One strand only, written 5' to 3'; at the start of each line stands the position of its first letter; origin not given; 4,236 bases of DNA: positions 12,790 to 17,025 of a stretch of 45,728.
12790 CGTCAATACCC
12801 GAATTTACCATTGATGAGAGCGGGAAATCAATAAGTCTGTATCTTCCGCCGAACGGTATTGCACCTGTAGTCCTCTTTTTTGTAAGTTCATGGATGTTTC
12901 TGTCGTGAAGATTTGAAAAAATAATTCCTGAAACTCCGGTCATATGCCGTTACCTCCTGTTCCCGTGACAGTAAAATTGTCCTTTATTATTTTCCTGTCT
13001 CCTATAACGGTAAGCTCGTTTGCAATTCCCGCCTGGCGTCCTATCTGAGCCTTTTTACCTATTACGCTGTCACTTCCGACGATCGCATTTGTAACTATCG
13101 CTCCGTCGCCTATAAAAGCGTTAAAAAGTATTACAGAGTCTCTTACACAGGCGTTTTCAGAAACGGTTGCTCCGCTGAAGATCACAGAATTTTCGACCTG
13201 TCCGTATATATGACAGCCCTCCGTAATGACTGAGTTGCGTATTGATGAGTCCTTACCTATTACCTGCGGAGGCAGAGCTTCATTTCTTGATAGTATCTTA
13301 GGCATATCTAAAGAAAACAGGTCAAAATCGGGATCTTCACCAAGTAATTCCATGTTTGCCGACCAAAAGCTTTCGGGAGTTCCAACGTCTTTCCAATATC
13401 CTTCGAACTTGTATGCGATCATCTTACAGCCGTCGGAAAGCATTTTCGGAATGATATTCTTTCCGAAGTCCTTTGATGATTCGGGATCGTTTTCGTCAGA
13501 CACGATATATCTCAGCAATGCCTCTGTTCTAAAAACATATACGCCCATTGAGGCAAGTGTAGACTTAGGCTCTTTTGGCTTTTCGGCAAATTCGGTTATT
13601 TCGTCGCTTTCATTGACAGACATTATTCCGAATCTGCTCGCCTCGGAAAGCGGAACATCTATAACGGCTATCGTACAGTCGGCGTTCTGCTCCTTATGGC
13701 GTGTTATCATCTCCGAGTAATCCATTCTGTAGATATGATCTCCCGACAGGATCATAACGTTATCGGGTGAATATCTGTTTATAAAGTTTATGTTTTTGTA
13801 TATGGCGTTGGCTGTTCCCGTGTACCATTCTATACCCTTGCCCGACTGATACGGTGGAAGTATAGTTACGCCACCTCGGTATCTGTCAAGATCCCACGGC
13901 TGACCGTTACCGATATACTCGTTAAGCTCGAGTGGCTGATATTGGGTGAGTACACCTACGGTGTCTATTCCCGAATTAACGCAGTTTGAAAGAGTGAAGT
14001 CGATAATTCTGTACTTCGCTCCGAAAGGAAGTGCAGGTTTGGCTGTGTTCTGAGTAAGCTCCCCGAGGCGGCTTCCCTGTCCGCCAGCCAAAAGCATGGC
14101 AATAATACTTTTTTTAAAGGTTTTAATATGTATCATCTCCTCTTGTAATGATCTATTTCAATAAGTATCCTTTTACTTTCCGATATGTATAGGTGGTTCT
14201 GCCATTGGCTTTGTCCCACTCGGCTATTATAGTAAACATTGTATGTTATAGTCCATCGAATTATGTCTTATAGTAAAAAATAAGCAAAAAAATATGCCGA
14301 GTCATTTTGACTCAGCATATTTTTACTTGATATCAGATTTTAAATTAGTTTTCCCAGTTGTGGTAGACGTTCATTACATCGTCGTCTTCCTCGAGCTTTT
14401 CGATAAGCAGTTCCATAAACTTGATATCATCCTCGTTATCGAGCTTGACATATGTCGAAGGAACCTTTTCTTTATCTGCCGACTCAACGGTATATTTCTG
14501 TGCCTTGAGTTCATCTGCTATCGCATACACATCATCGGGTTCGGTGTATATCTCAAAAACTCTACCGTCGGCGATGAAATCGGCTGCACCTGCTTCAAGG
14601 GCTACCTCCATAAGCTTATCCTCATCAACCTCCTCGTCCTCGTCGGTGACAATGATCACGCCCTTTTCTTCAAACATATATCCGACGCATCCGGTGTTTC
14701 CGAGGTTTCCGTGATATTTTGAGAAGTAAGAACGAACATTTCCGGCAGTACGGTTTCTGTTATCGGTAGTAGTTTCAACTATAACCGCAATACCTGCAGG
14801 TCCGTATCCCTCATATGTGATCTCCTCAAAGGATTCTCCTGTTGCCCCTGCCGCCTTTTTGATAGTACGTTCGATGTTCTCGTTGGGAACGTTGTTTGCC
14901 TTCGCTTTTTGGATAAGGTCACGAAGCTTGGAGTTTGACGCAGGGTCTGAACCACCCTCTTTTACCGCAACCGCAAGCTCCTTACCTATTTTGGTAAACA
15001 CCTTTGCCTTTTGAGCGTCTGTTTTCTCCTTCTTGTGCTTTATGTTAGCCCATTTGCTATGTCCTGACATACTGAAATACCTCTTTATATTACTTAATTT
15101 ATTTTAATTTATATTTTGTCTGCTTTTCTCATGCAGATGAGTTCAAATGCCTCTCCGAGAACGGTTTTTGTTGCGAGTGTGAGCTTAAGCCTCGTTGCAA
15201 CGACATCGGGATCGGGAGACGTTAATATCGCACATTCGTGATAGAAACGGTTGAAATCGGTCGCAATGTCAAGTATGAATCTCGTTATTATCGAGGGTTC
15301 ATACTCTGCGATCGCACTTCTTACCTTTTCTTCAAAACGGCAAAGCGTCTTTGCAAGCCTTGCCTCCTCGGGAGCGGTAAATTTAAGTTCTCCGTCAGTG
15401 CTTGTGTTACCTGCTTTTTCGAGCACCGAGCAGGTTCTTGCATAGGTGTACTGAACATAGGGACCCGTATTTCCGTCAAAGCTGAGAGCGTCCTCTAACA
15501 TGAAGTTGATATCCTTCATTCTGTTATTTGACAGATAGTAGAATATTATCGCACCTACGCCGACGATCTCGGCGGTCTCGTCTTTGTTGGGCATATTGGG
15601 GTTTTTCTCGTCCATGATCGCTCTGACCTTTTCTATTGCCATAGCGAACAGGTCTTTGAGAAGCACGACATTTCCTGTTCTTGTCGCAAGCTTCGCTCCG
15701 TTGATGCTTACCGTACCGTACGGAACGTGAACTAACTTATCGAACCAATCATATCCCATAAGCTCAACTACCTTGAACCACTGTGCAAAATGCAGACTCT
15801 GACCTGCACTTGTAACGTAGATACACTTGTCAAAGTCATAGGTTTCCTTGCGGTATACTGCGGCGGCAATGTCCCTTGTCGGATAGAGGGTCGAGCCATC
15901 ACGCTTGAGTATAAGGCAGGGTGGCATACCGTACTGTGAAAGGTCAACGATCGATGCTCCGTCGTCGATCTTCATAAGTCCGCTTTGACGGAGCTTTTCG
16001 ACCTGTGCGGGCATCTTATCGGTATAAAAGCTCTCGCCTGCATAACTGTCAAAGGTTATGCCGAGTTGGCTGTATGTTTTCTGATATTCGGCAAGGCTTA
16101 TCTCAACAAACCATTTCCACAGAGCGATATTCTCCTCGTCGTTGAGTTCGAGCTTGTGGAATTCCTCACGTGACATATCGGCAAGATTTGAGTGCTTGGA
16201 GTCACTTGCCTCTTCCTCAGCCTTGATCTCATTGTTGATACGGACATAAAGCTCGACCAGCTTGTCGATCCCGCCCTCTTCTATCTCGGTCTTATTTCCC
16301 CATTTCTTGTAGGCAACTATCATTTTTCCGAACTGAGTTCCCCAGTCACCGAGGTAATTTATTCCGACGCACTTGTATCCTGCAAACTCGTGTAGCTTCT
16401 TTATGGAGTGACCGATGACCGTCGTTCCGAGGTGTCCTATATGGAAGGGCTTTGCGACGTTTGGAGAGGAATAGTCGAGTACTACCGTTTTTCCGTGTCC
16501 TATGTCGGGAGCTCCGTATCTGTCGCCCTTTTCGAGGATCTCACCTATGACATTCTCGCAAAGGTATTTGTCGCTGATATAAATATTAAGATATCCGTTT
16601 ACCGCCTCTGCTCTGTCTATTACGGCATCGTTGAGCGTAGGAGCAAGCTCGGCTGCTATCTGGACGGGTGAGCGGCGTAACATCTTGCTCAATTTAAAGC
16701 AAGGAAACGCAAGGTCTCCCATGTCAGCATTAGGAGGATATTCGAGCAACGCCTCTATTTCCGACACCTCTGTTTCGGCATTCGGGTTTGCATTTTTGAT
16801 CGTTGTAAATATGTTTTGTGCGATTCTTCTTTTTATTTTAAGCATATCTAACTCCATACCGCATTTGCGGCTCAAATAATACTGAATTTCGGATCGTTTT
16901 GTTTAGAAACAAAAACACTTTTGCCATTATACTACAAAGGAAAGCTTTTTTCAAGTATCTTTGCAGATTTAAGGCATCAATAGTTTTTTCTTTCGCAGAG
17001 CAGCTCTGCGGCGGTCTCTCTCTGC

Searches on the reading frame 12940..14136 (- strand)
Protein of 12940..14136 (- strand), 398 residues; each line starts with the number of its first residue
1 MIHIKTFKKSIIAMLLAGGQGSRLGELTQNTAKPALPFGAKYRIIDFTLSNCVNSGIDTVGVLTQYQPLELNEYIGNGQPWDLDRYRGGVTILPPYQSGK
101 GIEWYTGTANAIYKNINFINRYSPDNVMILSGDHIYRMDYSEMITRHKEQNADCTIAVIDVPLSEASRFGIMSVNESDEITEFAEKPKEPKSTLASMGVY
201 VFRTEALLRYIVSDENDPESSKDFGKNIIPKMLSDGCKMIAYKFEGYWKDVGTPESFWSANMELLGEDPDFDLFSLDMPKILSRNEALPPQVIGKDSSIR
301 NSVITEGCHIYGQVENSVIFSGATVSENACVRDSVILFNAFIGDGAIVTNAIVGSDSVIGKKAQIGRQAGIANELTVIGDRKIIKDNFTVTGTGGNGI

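Call 64: search_protein_families(library=pfam, proteins=[window:12940-14136:-], max_evalue=0.001)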
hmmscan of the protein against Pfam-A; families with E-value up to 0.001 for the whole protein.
window:12940-14136:- (398 aa): 5 families
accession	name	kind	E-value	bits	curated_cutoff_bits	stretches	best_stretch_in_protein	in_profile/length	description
PF00483.29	NTP_transferase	-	3.8e-69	233.4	21.2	1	13-265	2-243/245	Nucleotidyl transferase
PF24894.1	Hexapep_GlmU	-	1.8e-12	47.7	23.3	1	295-368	12-86/104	GlmU-like, C-terminal hexapeptide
PF25084.1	LbH_EIF2B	-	4.4e-10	40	54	1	292-351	29-90/105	EIF2B subunit epsilon LbH domain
PF25247.1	LbH_GLGC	-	1.3e-06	28.8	27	0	288-337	3-52/135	GLGC left-handed parallel beta-helix domain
PF12804.13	NTP_transf_3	-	9.6e-06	26.3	27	1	13-158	1-122/160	MobA-like NTP transferase domain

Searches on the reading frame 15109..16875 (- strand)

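Call 64: search_protein_families(library=pfam, proteins=[window:15109-16875:-], max_evalue=0.001)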
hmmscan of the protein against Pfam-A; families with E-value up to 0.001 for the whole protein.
window:15109-16875:- (588 aa): 3 families
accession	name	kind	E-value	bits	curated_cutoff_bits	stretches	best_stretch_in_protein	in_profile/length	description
PF00750.26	tRNA-synt_1d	-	5.7e-91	305.5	23.3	1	112-458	4-347/349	tRNA synthetases class I (R), catalytic domain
PF05746.21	DALR_1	-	5.1e-25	88.3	22.3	1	474-583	1-112/117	DALR anticodon binding domain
PF03485.21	Arg_tRNA_synt_N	-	9.7e-14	52.2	21.5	1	21-99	6-84/85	Arginyl tRNA synthetase N terminal domain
